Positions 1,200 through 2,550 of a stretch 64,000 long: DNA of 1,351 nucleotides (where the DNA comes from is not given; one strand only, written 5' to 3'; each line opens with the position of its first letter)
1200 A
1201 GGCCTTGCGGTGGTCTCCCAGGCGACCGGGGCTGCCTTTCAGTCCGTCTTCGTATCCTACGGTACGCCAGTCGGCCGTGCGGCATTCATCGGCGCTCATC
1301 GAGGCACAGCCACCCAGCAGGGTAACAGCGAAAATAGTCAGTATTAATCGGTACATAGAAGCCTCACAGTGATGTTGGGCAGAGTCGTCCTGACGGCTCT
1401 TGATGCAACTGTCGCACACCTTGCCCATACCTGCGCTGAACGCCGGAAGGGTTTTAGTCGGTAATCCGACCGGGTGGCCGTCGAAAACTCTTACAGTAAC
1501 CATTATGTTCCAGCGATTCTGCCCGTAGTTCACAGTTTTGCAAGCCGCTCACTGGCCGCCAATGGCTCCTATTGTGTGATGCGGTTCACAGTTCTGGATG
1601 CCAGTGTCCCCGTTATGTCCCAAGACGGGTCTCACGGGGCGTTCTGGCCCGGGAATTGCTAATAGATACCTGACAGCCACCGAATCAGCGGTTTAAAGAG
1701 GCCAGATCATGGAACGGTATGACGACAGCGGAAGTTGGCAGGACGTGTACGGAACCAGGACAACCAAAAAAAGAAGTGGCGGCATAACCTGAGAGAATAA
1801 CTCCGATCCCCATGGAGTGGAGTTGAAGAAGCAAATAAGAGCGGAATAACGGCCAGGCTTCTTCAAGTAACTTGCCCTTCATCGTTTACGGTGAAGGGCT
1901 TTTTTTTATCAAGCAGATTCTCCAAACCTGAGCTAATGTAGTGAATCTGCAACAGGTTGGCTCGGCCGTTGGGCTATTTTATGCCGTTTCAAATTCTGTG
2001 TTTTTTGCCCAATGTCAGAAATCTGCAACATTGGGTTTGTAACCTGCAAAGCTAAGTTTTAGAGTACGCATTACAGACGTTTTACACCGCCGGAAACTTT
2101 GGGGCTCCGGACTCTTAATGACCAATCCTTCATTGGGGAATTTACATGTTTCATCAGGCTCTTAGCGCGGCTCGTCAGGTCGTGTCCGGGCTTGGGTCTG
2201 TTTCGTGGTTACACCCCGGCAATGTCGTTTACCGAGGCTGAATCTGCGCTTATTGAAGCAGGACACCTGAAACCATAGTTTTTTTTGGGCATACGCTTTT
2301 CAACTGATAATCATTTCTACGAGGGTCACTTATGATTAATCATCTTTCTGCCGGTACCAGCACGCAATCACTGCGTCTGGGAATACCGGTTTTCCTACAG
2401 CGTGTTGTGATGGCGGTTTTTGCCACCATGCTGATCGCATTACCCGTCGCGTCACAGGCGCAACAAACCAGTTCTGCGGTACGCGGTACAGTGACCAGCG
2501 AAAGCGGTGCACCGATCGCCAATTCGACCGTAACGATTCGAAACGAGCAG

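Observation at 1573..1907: Candidate Csr/Rsm-type CsrA-sponge sRNA in an ORF-free gap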

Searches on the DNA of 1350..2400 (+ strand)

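Call 4: search_rna_families(source=window, start=1350, end=2400, threshold=evalue, max_evalue=10, show_alignments=4)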
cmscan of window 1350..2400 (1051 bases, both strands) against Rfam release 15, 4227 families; matches with E-value up to 10: 9.
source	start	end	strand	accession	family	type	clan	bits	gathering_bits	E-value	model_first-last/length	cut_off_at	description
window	1799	1907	+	RF00515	PyrR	Cis-reg;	-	27.4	54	0.2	1-115/115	no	PyrR binding site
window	1823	1909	+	RF01771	rnk_leader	Cis-reg; leader;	-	19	50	2.5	1-109/109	no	Enterobacteria rnk leader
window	1566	1598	-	RF04350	Plastid-ndhJ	Cis-reg;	-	16.7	43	4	1-57/57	no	Plastid-ndhJ 3UTR RNA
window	1823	1866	+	RF00574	SNORD69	Gene; snRNA; snoRNA; CD-box;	-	16.5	37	8.9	1-77/77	no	Small nucleolar RNA SNORD69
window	1770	1914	+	RF00557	L10_leader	Cis-reg; leader;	-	15.4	44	9.2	1-138/138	no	Ribosomal protein L10 leader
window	2002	2043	+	RF04028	mir-7948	Gene; miRNA;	-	14.8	82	9.8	1-63/63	no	mir-7948 microRNA precursor family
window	1845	1914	+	RF00519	suhB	Gene; sRNA;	CL00108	14.6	41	4.8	1-77/77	no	Makes More Granules Regulator RNA (mmgR)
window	1676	1704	-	RF01716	PhotoRC-I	Cis-reg;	-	11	45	8.7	1-44/44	no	PhotoRC-I RNA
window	1691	1785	+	RF01953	SOX2OT_exon3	Gene; lncRNA;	-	8.1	70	7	1-276/276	no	SOX2 overlapping transcript exon 3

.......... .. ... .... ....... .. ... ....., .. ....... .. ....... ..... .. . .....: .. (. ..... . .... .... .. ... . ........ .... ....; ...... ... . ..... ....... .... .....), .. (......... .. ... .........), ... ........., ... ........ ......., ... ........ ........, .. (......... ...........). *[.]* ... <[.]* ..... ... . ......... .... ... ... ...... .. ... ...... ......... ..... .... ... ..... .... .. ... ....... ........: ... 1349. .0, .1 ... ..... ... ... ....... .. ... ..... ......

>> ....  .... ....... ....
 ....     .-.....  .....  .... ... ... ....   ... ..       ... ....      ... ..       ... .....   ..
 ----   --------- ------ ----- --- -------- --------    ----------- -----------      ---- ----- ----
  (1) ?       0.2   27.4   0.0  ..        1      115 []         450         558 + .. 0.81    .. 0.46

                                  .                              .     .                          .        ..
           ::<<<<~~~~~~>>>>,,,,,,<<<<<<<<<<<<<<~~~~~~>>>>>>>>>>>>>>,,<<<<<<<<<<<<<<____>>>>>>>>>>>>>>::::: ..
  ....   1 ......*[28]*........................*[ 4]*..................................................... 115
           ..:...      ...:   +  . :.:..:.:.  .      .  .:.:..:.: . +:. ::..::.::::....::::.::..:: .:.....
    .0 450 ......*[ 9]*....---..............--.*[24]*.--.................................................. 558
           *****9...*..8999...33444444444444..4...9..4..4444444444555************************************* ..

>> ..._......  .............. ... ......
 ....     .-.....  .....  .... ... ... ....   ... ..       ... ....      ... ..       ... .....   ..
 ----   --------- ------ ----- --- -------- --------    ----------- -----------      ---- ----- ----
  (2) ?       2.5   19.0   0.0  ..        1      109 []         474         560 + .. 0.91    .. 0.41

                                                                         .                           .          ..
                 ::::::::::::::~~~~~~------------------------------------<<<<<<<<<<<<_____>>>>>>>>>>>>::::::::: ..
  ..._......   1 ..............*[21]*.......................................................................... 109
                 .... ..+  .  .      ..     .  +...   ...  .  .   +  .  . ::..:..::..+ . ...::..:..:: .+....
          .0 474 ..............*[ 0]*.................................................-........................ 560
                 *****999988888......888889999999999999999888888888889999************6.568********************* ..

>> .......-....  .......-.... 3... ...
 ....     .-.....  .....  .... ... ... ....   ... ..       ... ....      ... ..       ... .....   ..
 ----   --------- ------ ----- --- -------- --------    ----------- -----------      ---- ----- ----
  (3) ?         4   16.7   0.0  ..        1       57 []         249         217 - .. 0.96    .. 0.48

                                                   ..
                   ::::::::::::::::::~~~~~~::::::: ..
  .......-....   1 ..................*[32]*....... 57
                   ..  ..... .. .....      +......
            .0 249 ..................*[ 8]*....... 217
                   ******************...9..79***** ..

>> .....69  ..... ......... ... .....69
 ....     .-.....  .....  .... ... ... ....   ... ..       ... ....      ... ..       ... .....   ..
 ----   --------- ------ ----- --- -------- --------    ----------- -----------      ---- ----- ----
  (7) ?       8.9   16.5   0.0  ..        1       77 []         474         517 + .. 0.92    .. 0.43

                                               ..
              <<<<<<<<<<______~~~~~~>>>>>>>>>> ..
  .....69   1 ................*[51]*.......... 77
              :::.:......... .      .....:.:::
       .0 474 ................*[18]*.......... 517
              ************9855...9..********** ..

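Call 45: build_rna_model(alignment_id=A5)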
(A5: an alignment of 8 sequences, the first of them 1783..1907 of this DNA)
Model R1 built from alignment A5 (8 sequences, 132 columns); structure: RNAalifold consensus.
model positions 124; base pairs 25; branch points 1; effective number of sequences 1.48; information 0.591 bits per position. Calibrated on 0.2 Mb of random sequence (short: E-values are rough).
structure used (alignment columns):
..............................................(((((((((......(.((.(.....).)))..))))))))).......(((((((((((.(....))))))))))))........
